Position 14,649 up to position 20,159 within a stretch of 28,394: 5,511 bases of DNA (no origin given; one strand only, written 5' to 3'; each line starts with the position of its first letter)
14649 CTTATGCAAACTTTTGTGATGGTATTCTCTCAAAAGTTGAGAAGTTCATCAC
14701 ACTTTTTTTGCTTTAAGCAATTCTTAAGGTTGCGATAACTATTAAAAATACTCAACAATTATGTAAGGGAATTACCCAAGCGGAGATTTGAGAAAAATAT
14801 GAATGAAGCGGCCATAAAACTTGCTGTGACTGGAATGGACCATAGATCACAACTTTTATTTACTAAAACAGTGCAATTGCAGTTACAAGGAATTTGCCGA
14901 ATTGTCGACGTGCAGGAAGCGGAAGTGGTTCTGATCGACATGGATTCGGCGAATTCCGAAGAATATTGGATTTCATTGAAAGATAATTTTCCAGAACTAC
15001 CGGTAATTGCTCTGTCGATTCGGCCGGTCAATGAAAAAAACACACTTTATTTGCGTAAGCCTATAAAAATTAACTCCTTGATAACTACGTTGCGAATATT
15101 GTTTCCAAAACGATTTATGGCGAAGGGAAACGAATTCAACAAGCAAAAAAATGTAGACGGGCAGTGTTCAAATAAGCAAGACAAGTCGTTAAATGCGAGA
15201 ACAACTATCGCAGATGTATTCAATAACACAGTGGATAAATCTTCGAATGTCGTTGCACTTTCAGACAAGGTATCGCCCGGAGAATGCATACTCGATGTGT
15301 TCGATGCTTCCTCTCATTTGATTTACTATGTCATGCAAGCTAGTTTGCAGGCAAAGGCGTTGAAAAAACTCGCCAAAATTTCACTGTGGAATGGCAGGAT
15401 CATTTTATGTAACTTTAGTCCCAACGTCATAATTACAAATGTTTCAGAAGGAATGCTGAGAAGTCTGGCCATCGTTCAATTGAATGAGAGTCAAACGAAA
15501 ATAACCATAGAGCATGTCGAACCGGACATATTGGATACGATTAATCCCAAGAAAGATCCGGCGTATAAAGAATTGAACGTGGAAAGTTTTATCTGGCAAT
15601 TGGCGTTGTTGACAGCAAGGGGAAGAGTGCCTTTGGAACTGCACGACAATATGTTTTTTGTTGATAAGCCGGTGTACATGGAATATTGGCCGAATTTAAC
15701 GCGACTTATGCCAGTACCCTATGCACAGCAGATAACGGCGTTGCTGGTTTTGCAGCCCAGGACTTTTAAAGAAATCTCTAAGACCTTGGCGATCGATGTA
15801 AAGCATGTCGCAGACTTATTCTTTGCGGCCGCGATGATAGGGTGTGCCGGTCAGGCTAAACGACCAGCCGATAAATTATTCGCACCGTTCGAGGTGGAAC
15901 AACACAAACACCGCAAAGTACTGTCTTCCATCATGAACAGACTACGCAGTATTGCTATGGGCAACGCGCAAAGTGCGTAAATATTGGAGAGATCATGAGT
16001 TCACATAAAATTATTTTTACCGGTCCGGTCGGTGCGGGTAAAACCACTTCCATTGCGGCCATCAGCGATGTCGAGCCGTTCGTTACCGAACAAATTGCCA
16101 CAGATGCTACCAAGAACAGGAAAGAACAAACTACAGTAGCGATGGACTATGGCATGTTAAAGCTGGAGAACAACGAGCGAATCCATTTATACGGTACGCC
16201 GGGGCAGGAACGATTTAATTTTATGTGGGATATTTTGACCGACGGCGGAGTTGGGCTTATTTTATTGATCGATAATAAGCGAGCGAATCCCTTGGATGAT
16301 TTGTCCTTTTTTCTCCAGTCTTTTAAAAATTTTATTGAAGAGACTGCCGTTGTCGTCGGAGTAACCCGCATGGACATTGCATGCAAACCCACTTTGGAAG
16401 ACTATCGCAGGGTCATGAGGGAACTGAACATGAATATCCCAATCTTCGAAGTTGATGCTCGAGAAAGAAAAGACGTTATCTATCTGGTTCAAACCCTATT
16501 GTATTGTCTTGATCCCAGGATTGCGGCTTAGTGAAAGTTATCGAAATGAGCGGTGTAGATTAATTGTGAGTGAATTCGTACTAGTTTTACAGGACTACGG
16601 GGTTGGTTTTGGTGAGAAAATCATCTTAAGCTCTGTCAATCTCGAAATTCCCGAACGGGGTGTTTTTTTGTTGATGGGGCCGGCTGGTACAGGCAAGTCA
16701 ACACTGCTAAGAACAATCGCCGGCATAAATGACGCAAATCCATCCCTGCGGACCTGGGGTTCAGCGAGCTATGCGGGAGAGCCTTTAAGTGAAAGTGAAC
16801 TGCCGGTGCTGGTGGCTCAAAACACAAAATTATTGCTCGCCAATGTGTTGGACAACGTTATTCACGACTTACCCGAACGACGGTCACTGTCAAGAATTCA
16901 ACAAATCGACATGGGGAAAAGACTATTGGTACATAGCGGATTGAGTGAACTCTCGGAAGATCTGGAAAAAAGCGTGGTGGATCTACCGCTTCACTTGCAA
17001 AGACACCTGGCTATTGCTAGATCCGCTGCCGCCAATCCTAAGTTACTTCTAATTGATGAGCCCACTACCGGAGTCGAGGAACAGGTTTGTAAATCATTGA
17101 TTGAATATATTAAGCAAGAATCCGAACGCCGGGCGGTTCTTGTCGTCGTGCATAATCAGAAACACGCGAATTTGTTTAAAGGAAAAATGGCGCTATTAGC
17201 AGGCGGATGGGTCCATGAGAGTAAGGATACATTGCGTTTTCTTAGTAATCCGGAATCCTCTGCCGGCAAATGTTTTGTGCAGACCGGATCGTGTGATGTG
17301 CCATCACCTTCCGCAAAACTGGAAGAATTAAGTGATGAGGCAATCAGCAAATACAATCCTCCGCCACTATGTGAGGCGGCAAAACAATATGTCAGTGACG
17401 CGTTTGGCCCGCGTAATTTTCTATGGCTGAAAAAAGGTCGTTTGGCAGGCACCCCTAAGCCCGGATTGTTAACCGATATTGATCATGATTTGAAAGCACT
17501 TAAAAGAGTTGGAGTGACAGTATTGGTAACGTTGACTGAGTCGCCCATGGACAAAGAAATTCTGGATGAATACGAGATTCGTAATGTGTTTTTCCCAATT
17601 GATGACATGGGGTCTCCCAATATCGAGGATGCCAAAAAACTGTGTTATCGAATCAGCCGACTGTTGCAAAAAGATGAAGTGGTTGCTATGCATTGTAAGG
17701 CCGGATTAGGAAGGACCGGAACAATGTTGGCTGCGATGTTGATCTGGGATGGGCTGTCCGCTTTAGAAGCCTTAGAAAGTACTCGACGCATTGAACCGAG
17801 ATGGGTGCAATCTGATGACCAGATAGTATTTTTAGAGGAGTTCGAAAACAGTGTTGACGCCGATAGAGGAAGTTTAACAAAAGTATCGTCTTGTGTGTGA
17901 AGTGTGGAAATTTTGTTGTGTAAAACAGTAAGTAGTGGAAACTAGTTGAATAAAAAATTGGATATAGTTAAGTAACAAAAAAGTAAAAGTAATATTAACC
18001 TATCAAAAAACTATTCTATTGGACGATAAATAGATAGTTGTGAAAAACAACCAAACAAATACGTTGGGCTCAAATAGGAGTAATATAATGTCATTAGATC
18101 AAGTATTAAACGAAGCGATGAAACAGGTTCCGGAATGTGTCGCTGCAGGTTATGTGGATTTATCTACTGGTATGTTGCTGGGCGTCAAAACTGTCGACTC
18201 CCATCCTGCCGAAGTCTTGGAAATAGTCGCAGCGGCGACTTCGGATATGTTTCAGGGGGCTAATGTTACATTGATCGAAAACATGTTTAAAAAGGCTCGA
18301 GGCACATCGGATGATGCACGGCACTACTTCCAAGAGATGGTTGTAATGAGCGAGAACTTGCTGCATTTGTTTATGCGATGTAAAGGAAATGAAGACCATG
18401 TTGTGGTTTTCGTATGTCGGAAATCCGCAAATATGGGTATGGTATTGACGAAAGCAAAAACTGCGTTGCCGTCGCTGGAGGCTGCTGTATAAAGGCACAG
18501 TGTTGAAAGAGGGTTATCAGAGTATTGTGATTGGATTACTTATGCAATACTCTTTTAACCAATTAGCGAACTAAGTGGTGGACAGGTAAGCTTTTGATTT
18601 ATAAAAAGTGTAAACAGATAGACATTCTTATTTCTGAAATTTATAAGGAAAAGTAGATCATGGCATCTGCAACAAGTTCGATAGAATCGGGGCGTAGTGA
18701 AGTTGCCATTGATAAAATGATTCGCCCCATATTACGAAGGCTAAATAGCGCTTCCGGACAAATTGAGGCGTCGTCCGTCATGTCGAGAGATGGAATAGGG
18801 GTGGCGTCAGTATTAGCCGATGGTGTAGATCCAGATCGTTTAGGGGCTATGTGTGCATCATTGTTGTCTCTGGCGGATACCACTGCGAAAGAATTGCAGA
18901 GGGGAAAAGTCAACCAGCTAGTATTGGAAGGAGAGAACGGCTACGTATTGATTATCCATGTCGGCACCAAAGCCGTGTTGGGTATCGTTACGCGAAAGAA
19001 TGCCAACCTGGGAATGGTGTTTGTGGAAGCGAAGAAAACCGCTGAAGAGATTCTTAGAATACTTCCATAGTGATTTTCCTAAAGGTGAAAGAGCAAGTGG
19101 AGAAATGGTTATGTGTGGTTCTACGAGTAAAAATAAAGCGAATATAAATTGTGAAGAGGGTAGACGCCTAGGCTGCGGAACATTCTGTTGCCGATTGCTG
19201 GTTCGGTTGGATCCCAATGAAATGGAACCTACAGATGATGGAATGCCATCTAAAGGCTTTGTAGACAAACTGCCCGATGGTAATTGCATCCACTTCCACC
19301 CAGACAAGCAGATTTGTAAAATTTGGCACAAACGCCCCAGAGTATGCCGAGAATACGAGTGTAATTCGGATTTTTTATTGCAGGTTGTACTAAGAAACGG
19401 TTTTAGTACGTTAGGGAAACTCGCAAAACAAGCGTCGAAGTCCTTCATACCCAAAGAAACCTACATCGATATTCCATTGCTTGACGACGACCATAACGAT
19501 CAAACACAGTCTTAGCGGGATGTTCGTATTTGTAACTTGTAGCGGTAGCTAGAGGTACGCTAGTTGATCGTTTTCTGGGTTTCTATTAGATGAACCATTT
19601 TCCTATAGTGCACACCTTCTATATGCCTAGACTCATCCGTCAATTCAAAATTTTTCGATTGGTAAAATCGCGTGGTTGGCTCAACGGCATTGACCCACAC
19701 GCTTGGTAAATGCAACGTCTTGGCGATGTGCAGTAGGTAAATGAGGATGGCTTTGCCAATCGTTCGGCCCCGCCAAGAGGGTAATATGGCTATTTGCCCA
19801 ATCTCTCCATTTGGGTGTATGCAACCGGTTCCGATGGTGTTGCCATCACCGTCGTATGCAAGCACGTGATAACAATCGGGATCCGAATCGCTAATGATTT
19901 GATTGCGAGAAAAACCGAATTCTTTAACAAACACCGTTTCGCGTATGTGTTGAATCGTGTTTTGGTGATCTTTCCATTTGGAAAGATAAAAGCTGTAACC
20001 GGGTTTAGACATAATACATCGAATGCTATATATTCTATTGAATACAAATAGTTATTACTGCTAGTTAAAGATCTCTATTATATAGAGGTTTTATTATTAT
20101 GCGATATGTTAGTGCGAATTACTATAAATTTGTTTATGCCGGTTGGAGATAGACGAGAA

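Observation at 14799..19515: Small-GTPase signalling locus: receiver/wHTH protein, MglA-type GTPase, ABC-phosphatase fusion, two roadblocks and a Cys-cluster protein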

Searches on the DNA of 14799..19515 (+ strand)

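Call 7: search_dna_similar(query=window:14799-19515:+, collection=plasmids, mode=near, max_rows=5)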
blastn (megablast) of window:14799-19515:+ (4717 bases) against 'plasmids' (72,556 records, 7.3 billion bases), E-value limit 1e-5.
No match.

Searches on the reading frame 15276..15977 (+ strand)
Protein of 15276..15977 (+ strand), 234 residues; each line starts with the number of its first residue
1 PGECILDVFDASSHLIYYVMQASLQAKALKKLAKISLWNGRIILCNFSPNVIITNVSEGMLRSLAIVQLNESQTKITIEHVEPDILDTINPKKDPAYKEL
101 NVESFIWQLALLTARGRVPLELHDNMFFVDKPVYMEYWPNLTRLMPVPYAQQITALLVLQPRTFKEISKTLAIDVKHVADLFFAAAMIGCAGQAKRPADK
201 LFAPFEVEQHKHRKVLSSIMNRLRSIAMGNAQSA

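Call 80: predict_structure(alignment_id=A6)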
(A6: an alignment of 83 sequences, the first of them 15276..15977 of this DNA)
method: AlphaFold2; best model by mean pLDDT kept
length: 234 residues; sequences in the alignment: 83
mean_pLDDT: 94.9   pTM: 0.87
mean pLDDT of the five models: 94.9, 94.0, 93.9, 93.8, 93.6
residues with pLDDT >= 90: 204; 70-90: 28; 50-70: 2; < 50: 0
segments of 3 or more residues with pLDDT < 50: none
pLDDT, mean of each block of 10 residues (from residue 1): 82 97 97 96 97 98 95 91 97 98 98 98 95 97 98 97 97 97 98 92 89 88 95 87
secondary structure, 60 per line:
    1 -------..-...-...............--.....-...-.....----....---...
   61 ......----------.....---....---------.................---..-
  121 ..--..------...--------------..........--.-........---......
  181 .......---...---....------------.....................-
elements in order: H15-29 E32-36 E42-46 E51-54 H58-66 E77-81 H85-88 E98-101 H102-114 E133-135 H150-159 H164-171 H175-187 E191-193 H197-200 H213-233

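Call 82: fold_search(model_id=the predicted structure, library=pdb)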
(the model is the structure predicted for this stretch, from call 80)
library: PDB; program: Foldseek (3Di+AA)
matches with E <= 10: 667; with E <= 0.001: 0
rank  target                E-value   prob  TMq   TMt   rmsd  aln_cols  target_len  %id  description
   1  8jj9_A                6.1e-02  0.44  0.21  0.17  14.0       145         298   10  Human FAM91A1 N terminal domain in complex with TBC1D23 (released 2024-04-24)
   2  9h4q_T                2.0e-01  0.25  0.21  0.13  18.5       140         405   14  Cryo-EM structure of the SEAC wing - EGOC (released 2025-11-05)
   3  8adl_S                2.0e-01  0.20  0.24  0.15  17.9       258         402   10  Cryo-EM structure of the SEA complex (released 2022-11-02)
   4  8xi2_d                2.9e-01  0.09  0.11  0.21  10.9        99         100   12  Cryo-EM structure of the Chlamydomonas C* complex (released 2024-10-09)
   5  8jj9_B                3.0e-01  0.80  0.21  0.17   4.0        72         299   14  Human FAM91A1 N terminal domain in complex with TBC1D23 (released 2024-04-24)
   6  2zgq_B                4.6e-01  0.08  0.11  0.15  11.3        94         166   15  Crystal structure of AAL mutant L33A in P1 spacegroup (released 2009-01-20)
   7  9l5r_m                6.2e-01  0.06  0.11  0.21  11.2       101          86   12  Cryo-EM structure of the thermophile spliceosome (state ILS) (released 2025-03-12)
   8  5uk7_E                7.0e-01  0.11  0.13  0.33  11.4        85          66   13  Escherichia coli Hfq bound to dsDNA (released 2018-05-09)
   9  4noy_E                7.0e-01  0.10  0.13  0.30  10.1        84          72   15  Crystal structure of Listeria monocytogenes Hfq F43W (released 2014-09-10)
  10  9o5d_D                7.4e-01  0.08  0.22  0.16  16.9       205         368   11  The KICSTOR-GATOR1-SAMTOR complex (released 2026-01-21)
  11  2zgq_A                7.9e-01  0.08  0.11  0.15  11.1        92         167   15  Crystal structure of AAL mutant L33A in P1 spacegroup (released 2009-01-20)
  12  3jcr_P                7.9e-01  0.06  0.10  0.19  11.9        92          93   14  3D structure determination of the human*U4/U6.U5* tri-snRNP complex (released 2016-03-09)
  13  3m4g_C                8.4e-01  0.12  0.12  0.32  11.2        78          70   14  H57A HFQ from Pseudomonas Aeruginosa (released 2010-07-28)
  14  4f7u_J                8.9e-01  0.12  0.10  0.32  10.9        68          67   16  The 6S snRNP assembly intermediate (released 2013-01-30)
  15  6gwk_B                8.9e-01  0.11  0.12  0.29  12.1        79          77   13  The crystal structure of Hfq from Caulobacter crescentus (released 2019-05-22)
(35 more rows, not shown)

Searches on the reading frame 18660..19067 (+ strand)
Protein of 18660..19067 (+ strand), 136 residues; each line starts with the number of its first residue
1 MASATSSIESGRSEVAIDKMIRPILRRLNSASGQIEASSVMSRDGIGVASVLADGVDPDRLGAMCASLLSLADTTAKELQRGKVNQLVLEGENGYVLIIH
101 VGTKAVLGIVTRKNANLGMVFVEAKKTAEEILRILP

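Call 4: search_protein_families(library=pfam, proteins=[window:18660-19067:+], max_evalue=0.1)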
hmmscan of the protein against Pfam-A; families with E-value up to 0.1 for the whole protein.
window:18660-19067:+ (136 aa): 3 families
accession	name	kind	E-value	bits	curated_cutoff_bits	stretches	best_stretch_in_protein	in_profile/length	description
PF03259.23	Robl_LC7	-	3.5e-15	55.9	23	1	33-110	13-90/91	Roadblock/LC7 domain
PF08923.16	MAPKK1_Int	-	0.0083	16.4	25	1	28-122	10-103/119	Mitogen-activated protein kinase kinase 1 interacting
PF22551.1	TY-Chap1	-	0.089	12.9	27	0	46-80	87-121/132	T3SS (YopN, CesT) and YbjN peptide-binding chaperone 1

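Call 5: search_protein_families(library=ncbifam, proteins=[window:18660-19067:+], max_evalue=0.1)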
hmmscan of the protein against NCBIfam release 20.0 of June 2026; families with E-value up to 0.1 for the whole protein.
window:18660-19067:+ (136 aa): 1 family
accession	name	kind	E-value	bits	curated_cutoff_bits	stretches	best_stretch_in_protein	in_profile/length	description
NF052242.1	GTPaseActivMglBThm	equivalog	5.1e-05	23.4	200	1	60-134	58-132/161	GTPase-activating protein MglB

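Call 39: search_solved_structures(query=A3, max_evalue=1)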
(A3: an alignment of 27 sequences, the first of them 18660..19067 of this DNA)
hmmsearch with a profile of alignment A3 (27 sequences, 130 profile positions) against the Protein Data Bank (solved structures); distinct sequences matched with E-value up to 1: 15.
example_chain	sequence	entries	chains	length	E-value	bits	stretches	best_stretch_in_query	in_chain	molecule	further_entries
7f8m_A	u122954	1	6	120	1.6e-26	95.7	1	23-128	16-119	Robl_LC7 domain-containing protein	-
9jue_D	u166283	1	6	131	1e-22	83.4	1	8-129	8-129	Roadblock/LC7 domain protein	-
3leq_A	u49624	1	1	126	1.5e-12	50.5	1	12-127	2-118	uncharacterized protein cvnB5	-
7yh1_D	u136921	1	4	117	1.4e-11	47.4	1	17-120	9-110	Roadblock/LC7 domain protein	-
9hef_A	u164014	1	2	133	5.8e-09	38.9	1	31-115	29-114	Serine protease inhibitor Rv3364c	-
7f8f_A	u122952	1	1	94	4.5e-07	32.8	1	12-94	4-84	Robl_LC7 domain-containing protein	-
3kye_A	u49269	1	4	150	0.0019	21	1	24-108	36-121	Roadblock/LC7 domain, Robl_LC7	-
7ct3_A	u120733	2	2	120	0.0079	19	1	17-113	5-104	Mutual gliding motility protein C (MglC) | Mutual gliding motility protein C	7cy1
6h5b_B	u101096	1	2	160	0.023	17.5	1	34-129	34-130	MglB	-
6izw_B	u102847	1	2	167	0.026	17.4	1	34-129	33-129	Gliding motility protein MglB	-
6hjm_A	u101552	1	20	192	0.037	16.9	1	35-129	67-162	MglB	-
3t1s_A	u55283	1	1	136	0.092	15.6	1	53-128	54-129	Gliding protein MglB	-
3t1r_A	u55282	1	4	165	0.15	14.9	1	53-128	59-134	Gliding protein MglB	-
6tjc_A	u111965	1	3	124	0.19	14.6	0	26-41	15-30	Cake3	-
5zzb_A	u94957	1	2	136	0.46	13.3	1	11-85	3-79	Uncharacterized protein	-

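Call 47: search_protein_families(library=padloc, proteins=[window:18660-19067:+], max_evalue=0.01)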
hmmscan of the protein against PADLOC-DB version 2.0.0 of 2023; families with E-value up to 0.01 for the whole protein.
window:18660-19067:+ (136 aa): 0 families

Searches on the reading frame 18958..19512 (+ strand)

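Call 4: search_protein_families(library=pfam, proteins=[window:18958-19512:+], max_evalue=0.1)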
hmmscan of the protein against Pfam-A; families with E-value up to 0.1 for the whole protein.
window:18958-19512:+ (185 aa): 2 families
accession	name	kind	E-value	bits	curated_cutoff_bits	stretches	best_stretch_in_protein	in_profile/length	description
PF03692.20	CxxCxxCC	-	7.3e-06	27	23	1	72-135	4-71/85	Putative zinc- or iron-chelating domain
PF19899.4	DUF6372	-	0.079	13.5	27.4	0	118-147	13-41/68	Family of unknown function (DUF6372)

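Call 5: search_protein_families(library=ncbifam, proteins=[window:18958-19512:+], max_evalue=0.1)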
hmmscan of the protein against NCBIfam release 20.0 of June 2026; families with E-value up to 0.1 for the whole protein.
window:18958-19512:+ (185 aa): 0 families

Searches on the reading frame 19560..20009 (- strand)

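Call 85: search_protein_families(library=pfam, proteins=[window:19560-20009:-], max_evalue=0.0001)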
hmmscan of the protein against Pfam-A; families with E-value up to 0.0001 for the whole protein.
window:19560-20009:- (149 aa): 3 families
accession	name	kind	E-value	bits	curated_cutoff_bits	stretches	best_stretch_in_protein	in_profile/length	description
PF00583.31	Acetyltransf_1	-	1.4e-10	41.9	20.7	1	24-117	9-112/116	Acetyltransferase (GNAT) family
PF13673.13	Acetyltransf_10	-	4.6e-09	36.8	23.6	1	47-139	31-125/128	Acetyltransferase (GNAT) domain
PF13508.13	Acetyltransf_7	-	1.4e-08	35.4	27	1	47-122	4-83/84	Acetyltransferase (GNAT) domain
